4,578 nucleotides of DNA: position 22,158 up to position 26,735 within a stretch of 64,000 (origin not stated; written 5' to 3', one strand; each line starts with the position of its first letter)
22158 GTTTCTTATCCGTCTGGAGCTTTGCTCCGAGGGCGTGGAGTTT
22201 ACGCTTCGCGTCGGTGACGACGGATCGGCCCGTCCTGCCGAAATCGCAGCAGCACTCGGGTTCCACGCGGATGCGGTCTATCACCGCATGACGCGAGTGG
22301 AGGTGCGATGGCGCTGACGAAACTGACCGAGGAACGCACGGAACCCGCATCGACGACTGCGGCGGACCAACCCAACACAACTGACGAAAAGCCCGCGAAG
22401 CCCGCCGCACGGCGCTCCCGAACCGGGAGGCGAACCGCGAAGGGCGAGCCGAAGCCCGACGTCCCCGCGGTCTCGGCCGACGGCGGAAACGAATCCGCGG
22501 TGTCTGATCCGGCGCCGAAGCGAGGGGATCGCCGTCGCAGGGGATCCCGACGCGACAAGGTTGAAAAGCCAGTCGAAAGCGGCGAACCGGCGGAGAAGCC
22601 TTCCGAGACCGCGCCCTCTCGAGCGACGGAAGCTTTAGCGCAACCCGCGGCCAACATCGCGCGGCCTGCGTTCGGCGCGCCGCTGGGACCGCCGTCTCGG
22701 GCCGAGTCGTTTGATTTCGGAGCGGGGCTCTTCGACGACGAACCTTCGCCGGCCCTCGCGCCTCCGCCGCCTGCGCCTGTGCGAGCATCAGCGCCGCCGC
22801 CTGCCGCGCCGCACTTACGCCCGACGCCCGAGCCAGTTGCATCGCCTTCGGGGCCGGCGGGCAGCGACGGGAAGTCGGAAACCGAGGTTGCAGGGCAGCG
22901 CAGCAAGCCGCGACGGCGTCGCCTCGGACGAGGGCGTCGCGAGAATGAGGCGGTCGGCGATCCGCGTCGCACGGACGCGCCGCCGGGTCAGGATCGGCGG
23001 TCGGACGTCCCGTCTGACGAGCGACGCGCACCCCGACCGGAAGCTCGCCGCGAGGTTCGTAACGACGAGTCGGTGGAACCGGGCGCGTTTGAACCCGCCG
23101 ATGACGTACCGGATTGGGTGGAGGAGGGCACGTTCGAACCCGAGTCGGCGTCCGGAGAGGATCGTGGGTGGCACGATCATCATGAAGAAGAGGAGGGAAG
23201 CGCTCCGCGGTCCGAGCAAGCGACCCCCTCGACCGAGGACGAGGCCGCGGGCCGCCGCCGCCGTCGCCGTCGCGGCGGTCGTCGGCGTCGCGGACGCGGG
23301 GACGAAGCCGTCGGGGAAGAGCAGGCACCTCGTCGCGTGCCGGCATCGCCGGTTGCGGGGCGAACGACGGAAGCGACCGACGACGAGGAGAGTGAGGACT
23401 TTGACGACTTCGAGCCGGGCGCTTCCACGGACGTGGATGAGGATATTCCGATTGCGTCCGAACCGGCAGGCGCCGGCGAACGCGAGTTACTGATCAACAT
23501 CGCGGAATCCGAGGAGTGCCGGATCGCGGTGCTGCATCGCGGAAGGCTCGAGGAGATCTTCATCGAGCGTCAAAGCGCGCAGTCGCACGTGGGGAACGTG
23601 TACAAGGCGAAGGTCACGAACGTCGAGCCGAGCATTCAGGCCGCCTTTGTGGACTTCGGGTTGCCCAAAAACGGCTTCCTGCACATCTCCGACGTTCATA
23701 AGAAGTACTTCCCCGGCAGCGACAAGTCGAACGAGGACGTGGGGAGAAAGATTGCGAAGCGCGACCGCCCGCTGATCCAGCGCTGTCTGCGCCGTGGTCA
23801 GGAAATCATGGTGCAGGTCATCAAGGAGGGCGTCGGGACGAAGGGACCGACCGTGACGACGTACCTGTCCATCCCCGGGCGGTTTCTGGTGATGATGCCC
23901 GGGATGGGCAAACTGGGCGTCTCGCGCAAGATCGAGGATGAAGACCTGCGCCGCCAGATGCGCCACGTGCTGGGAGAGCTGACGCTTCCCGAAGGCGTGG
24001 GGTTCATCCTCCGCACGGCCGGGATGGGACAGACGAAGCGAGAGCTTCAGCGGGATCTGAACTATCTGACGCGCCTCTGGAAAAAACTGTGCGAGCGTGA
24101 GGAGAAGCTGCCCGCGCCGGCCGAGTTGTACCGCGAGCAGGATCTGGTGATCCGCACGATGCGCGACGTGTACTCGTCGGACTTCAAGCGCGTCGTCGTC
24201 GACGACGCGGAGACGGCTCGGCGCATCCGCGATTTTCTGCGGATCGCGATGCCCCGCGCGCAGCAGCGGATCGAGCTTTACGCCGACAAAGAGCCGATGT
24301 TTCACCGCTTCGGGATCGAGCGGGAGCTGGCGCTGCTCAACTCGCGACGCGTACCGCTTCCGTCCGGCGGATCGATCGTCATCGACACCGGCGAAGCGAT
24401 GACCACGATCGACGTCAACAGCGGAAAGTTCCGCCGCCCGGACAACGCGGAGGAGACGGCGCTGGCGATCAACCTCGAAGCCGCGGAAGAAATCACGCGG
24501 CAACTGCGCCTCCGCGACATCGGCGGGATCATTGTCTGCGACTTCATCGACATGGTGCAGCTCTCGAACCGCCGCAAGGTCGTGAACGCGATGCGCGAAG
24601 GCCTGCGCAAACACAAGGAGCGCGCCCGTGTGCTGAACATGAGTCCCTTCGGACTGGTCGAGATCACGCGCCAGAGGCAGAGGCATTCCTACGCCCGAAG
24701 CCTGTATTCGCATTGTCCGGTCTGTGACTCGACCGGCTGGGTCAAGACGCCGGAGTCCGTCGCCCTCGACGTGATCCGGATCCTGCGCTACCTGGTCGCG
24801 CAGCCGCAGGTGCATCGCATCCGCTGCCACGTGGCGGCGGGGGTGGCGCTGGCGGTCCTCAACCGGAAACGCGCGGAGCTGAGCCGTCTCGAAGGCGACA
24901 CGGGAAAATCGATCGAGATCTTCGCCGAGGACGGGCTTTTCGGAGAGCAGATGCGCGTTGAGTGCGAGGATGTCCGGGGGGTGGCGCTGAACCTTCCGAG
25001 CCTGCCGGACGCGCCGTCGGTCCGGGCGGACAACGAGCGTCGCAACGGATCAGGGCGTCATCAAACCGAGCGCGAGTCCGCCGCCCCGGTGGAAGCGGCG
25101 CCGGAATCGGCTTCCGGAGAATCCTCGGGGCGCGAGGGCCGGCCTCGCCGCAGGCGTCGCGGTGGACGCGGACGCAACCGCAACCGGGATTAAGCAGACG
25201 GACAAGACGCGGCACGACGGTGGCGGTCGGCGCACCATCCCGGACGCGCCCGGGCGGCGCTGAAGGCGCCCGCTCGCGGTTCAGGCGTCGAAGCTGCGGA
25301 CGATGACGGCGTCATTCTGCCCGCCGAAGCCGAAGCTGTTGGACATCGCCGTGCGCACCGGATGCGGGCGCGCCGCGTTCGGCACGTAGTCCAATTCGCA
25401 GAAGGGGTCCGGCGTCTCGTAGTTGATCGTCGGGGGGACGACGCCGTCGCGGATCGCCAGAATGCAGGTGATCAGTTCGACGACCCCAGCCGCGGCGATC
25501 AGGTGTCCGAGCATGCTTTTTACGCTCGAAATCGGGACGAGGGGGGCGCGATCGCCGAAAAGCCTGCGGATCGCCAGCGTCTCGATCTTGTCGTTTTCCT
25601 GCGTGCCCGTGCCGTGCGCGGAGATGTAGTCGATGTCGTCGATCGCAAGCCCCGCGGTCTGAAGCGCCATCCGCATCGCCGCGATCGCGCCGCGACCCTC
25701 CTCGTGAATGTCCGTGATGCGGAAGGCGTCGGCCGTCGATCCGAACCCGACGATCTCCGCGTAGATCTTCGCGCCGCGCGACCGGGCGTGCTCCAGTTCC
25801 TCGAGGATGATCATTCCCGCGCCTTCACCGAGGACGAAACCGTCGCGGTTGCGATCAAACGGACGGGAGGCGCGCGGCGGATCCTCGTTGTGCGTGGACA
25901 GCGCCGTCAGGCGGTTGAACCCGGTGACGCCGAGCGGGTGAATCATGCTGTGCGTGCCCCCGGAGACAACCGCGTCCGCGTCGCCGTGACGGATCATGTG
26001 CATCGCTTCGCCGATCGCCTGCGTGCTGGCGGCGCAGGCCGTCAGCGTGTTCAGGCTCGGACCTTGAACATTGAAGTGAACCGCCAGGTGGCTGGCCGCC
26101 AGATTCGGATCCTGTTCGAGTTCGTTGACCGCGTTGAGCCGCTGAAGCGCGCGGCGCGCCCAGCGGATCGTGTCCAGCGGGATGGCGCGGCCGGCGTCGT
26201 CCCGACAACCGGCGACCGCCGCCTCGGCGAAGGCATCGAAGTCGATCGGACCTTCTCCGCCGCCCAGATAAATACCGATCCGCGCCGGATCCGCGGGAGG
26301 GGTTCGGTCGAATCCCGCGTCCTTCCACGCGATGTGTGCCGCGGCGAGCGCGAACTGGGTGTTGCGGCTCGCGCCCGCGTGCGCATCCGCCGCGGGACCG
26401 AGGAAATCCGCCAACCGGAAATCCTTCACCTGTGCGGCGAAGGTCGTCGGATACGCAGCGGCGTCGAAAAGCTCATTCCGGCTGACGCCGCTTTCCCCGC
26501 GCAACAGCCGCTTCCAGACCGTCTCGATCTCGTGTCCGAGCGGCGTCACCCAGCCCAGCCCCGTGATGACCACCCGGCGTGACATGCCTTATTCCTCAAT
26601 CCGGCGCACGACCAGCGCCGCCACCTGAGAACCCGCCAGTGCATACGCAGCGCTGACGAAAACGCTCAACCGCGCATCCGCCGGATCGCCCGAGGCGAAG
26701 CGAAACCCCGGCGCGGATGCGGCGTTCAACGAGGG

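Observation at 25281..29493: Compact dehydratase - ACP(with insert) - dehydratase - His-less KS - FabF operon directly behind rpsA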

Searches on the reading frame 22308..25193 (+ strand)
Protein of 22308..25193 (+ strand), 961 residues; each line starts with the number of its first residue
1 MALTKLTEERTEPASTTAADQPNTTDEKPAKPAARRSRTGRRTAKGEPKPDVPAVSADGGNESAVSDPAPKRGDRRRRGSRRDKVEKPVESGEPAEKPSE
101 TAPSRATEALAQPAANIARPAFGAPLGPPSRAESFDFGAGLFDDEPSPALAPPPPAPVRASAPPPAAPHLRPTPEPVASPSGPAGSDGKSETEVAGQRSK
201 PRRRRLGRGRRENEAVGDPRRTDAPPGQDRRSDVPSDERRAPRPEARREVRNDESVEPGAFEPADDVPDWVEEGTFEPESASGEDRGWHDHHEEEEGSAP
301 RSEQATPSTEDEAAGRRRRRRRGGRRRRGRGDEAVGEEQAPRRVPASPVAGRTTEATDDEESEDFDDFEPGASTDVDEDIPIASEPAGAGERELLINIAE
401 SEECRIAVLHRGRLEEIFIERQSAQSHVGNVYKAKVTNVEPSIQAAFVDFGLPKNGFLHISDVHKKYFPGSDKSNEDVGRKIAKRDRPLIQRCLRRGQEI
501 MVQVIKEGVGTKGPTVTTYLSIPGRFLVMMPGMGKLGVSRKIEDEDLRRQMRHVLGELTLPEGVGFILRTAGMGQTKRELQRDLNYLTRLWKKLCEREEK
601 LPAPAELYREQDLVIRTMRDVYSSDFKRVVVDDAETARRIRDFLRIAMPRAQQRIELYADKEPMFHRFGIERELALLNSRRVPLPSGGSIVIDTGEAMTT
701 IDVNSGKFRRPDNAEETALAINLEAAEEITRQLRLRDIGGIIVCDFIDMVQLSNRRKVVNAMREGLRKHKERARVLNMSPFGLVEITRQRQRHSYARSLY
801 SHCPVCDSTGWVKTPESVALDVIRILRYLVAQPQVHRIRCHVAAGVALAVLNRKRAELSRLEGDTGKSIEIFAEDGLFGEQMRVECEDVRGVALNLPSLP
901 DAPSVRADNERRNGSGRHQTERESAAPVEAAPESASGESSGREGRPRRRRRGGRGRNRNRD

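Call 85: search_protein_families(library=ncbifam, proteins=[window:22308-25193:+], max_evalue=0.00001)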
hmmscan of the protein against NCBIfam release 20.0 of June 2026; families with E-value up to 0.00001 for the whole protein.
window:22308-25193:+ (961 aa): 5 families
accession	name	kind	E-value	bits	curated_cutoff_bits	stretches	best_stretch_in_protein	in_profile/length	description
TIGR00757.1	RNaseEG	subfamily_domain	4.1e-143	477.3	325.95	1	403-824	1-415/415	Rne/Rng family ribonuclease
NF008689.0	PRK11712.1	equivalog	3.3e-119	398.5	594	1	392-877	3-479/489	ribonuclease G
NF008074.0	PRK10811.1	equivalog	3.9e-112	375.9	908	1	393-863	3-464/1068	ribonuclease E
NF052588.1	RnaseEMycob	equivalog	3.4e-80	270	1400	1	404-812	339-746/945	ribonuclease E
NF052586.1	RnaseECyano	equivalog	1.7e-79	267.9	900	1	398-812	7-406/619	ribonuclease E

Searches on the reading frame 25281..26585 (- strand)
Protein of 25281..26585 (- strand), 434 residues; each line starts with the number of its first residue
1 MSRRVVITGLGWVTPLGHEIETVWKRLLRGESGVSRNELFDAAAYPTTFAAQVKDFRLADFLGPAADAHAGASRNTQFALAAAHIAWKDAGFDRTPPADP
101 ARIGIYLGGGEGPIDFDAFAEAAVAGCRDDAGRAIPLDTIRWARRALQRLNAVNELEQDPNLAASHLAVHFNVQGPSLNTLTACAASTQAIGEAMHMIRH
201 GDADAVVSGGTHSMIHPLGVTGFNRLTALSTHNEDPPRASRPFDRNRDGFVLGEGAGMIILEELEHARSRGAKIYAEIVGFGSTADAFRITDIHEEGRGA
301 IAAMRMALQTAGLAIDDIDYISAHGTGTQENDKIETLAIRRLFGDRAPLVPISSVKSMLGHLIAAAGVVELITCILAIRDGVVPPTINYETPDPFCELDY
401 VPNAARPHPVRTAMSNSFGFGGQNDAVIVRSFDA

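Call 3: search_protein_families(library=pfam, proteins=[window:25281-26585:-], max_evalue=0.01)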
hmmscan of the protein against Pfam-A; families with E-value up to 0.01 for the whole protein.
window:25281-26585:- (434 aa): 4 families
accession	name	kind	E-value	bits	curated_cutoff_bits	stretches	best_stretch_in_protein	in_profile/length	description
PF00109.32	ketoacyl-synt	-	5.6e-45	154.4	20.8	1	3-267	2-252/252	Beta-ketoacyl synthase, N-terminal domain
PF02801.28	Ketoacyl-synt_C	-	5.3e-38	130.1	20.8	1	275-390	1-119/119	Beta-ketoacyl synthase, C-terminal domain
PF00108.29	Thiolase_N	-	0.00015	21.6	26.4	1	173-216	74-117/260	Thiolase, N-terminal domain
PF02803.24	Thiolase_C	-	0.0016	18.5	27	0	297-324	21-48/123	Thiolase, C-terminal domain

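Call 4: search_protein_families(library=ncbifam, proteins=[window:25281-26585:-], max_evalue=0.01)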
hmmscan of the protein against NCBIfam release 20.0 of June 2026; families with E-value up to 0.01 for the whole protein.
window:25281-26585:- (434 aa): 45 families (the best 25 are shown)
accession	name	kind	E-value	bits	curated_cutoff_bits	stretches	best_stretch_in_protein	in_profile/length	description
TIGR03150.1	fabF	equivalog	1.1e-143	478.8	493.75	2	161-430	138-407/407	beta-ketoacyl-ACP synthase II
NF005589.0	PRK07314.1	subfamily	2.7e-141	471.1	387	1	2-432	3-412/413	beta-ketoacyl-ACP synthase II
NF004970.0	PRK06333.1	subfamily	3.7e-118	395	525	1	2-432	3-422/424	beta-ketoacyl-ACP synthase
NF006274.0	PRK08439.1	equivalog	1e-113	380.2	621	1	3-430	2-404/406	beta-ketoacyl-ACP synthase II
NF006434.0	PRK08722.1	equivalog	7.9e-102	341.2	759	2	161-430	141-412/414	beta-ketoacyl-ACP synthase II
NF005076.0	PRK06501.1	equivalog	3.8e-98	329.1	629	1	5-429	13-420/425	beta-ketoacyl-ACP synthase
NF006587.0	PRK09116.1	equivalog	1.5e-86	290.7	470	2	149-431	129-406/408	beta-ketoacyl-ACP synthase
NF005916.1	PRK07910.1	equivalog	1.9e-79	267.6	560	1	4-428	13-414/418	KasA/KasB family beta-ketoacyl-ACP synthase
NF005935.0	PRK07967.1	equivalog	1.9e-76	257.5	630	1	3-433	2-405/406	beta-ketoacyl-ACP synthase I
NF004618.0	PRK05952.1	equivalog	1.1e-75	255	455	2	150-431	113-382/384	beta-ketoacyl-ACP synthase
NF006618.0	PRK09185.1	subfamily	5.4e-72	243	407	1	3-429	3-390/394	beta-ketoacyl-ACP synthase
NF005490.0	PRK07103.1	equivalog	1e-69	235.6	445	2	169-431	154-412/414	polyketide beta-ketoacyl:acyl carrier protein synthase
NF058662.1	cispenta_AmcF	equivalog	1.2e-68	231.9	325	2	163-429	108-367/369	cispentacin biosynthesis acyltransferase subunit AmcF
NF040607.1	mycolic_Pks13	equivalog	2.9e-44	151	2100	1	164-432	251-526/1680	polyketide synthase Pks13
NF045894.1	PKS_plus_SDR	equivalog_domain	6.6e-43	146.6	1740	1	157-429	146-424/1515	type I polyketide synthase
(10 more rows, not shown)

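Call 10: search_solved_structures(query=window:25281-26585:-, max_evalue=1e-10)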
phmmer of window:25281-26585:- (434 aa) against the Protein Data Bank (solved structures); distinct sequences matched with E-value up to 1e-10: 161 (the best 60 are shown).
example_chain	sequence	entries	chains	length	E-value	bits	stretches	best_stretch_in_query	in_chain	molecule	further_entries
4ls5_A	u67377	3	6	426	5.6e-110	371.3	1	3-432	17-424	3-oxoacyl-[acyl-carrier-protein] synthase 2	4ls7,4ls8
4ls6_A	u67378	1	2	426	6.1e-110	371.2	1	3-432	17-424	3-oxoacyl-[acyl-carrier-protein] synthase 2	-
4r8e_A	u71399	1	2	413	9.1e-107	360.7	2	161-430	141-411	3-oxoacyl-[acyl-carrier-protein] synthase 2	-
6okg_A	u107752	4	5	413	1.3e-105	357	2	161-430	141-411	3-oxoacyl-[acyl-carrier-protein] synthase 2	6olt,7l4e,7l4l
1b3n_A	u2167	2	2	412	1.6e-105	356.6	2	161-430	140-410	PROTEIN (KETOACYL ACYL CARRIER PROTEIN SYNTHASE 2) | BETA-KETOACYL ACP SYNTHASE II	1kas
2gfw_A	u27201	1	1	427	1.9e-105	356.4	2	161-430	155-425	3-oxoacyl-[acyl-carrier-protein] synthase 2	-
2gfy_A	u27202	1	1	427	1.7e-104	353.2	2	161-430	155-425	3-oxoacyl-[acyl-carrier-protein] synthase 2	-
3hnz_A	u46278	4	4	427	4.5e-104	351.9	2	161-430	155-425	3-oxoacyl-[acyl-carrier-protein] synthase 2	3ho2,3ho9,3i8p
9lpl_A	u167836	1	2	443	6.9e-104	351.2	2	161-430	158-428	3-oxoacyl-[acyl-carrier-protein] synthase 2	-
2gfv_A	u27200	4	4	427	9.2e-104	350.8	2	161-430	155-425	3-oxoacyl-[acyl-carrier-protein] synthase 2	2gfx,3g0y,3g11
5sxo_A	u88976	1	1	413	1.3e-102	347.1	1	2-430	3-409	3-oxoacyl-[acyl-carrier-protein] synthase 2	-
3o04_A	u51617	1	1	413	4.4e-102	345.3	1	2-430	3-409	beta-keto-acyl carrier protein synthase II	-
8qm1_A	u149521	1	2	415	2.2e-101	343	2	161-432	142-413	3-oxoacyl-[acyl-carrier-protein] synthase 2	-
4b7v_A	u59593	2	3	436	2.8e-101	342.6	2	161-432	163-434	3-OXOACYL-[ACYL-CARRIER-PROTEIN] SYNTHASE 2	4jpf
1j3n_A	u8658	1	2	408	1.8e-100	340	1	3-426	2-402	3-oxoacyl-(acyl-carrier protein) synthase II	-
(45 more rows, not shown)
